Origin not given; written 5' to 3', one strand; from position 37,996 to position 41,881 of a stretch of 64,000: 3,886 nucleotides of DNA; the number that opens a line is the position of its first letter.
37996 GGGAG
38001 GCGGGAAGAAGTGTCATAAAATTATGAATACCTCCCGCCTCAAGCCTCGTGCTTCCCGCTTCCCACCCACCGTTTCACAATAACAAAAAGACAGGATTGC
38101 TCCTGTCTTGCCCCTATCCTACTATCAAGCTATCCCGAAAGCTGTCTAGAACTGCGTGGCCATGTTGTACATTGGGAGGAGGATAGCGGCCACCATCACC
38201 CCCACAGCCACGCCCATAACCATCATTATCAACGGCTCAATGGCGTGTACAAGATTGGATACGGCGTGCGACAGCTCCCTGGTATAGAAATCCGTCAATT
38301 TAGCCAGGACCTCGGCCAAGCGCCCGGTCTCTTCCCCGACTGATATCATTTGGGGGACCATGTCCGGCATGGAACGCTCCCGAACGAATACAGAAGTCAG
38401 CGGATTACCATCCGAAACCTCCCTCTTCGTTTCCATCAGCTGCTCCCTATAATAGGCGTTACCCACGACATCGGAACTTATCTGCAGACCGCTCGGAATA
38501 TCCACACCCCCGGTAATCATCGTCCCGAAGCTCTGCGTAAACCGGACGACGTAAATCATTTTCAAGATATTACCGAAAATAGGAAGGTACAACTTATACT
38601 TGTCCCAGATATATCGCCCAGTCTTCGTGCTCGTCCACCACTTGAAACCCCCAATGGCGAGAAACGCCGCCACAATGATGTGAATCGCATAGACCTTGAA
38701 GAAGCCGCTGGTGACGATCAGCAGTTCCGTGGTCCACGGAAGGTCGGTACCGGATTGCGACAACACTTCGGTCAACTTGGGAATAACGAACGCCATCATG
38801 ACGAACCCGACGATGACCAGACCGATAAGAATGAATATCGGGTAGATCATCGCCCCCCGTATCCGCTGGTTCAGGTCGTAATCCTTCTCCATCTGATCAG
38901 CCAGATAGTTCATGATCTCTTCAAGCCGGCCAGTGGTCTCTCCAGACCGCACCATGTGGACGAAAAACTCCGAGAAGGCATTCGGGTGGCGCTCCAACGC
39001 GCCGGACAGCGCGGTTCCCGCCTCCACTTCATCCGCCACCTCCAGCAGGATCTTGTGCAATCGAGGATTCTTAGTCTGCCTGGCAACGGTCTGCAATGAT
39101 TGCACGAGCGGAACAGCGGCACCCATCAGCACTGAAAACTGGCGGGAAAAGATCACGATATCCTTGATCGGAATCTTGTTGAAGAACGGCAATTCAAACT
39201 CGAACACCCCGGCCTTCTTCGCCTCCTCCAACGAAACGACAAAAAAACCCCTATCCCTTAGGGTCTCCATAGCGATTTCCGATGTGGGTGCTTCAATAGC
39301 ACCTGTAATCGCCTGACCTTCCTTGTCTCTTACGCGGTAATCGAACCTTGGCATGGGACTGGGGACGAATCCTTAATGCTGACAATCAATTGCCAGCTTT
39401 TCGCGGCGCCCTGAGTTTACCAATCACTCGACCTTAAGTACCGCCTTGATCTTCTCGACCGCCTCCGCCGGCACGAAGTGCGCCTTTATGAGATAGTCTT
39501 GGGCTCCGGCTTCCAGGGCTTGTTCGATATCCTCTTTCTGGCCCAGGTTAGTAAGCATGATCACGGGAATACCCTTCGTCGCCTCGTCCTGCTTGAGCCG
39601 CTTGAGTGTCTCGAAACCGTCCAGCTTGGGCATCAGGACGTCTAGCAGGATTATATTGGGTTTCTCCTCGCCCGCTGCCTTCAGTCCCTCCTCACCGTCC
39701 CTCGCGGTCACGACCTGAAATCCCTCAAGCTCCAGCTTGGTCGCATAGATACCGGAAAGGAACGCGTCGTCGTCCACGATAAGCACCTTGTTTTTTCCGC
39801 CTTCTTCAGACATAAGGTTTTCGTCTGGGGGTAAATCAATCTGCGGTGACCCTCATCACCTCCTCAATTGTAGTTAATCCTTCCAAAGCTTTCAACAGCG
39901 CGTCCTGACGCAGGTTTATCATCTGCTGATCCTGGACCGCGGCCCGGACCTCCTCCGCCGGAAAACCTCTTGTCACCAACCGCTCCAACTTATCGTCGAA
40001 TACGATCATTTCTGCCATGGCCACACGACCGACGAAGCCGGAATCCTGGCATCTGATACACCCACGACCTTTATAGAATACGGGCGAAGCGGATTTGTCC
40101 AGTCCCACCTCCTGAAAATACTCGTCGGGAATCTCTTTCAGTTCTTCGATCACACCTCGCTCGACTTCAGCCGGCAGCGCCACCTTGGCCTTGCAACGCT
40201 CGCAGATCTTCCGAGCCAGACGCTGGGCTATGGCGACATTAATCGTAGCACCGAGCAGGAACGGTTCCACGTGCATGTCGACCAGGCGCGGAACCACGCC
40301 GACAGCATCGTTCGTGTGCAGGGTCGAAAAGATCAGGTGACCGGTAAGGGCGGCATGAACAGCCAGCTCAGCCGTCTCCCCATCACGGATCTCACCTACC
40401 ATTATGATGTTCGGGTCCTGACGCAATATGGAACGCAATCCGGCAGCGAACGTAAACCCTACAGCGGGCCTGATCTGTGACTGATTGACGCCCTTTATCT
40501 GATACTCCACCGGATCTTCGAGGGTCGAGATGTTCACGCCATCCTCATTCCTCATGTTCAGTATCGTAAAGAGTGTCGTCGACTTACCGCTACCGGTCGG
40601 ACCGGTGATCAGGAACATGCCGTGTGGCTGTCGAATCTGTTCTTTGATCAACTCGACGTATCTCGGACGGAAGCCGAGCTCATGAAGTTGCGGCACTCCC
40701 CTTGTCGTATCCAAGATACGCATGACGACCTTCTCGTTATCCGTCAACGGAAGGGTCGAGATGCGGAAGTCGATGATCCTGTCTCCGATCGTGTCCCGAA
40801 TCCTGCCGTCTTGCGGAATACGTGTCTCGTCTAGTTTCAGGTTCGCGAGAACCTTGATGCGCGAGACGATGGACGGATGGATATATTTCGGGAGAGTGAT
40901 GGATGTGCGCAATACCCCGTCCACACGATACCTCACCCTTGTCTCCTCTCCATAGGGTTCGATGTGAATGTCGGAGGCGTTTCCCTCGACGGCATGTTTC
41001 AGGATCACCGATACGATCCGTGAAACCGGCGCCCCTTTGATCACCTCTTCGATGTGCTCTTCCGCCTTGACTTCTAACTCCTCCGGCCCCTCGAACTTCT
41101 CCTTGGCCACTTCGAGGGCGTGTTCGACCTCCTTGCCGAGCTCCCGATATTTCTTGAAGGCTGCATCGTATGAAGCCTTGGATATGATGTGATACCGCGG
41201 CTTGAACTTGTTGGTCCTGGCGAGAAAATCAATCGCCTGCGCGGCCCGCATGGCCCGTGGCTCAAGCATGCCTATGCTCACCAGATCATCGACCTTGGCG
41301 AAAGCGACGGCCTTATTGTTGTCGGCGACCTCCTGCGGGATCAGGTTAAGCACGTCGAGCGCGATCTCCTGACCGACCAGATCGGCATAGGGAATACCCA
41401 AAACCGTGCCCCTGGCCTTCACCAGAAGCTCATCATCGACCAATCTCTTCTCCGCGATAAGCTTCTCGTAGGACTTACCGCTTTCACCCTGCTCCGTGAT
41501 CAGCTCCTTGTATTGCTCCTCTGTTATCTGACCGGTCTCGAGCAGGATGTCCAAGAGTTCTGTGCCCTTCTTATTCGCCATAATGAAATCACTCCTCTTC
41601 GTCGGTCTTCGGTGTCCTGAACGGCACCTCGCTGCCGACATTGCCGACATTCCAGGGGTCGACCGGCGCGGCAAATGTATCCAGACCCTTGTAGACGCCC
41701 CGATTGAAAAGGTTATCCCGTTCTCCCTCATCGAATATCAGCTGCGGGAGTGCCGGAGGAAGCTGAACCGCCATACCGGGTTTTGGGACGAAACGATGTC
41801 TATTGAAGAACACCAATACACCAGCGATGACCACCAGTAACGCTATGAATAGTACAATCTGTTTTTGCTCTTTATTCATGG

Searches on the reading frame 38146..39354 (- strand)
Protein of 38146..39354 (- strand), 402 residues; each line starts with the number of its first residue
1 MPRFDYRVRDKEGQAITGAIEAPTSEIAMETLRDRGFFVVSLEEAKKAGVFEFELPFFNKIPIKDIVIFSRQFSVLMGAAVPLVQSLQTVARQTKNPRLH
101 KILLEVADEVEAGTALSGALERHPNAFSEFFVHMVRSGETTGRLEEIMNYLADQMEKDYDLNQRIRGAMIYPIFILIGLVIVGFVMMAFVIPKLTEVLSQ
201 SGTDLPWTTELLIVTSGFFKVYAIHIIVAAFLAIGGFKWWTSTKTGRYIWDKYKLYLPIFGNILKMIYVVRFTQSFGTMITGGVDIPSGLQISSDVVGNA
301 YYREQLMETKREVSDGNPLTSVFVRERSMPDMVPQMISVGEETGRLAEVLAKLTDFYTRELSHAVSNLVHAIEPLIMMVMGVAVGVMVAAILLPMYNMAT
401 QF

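Call 30: search_protein_families(library=pfam, proteins=[window:38146-39354:-], max_evalue=0.01)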
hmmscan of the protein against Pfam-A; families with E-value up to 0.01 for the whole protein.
window:38146-39354:- (402 aa): 1 family
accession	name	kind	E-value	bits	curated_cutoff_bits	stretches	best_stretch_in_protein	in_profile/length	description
PF00482.28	T2SSF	-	2.7e-60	202.2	25.2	2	69-192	1-125/125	Type II secretion system (T2SS), protein F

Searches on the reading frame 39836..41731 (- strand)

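Call 30: search_protein_families(library=pfam, proteins=[window:39836-41731:-], max_evalue=0.01)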
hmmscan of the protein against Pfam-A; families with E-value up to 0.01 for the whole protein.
window:39836-41731:- (631 aa): 7 families
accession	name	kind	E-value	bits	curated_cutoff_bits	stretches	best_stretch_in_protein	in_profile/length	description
PF00437.27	T2SSE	-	8.1e-120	400.3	24.9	1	233-627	5-370/370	Type II/IV secretion system protein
PF05157.20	MshEN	-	5e-06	26.9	23.1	1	111-197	1-85/90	MshEN domain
PF13555.12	AAA_29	-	0.00012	22.2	27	1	368-387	20-39/61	P-loop containing region of AAA domain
PF13476.12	AAA_23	-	0.00056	21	27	1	366-387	15-36/201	AAA domain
PF13401.12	AAA_22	-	0.0032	18.2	27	1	369-404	4-37/130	AAA domain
PF25199.1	nSTAND_NTPase5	-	0.0073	16.6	34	0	363-390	34-61/145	Novel STAND NTPase 5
PF13191.12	AAA_16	-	0.0091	16.9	32.6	0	365-397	18-51/167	AAA ATPase domain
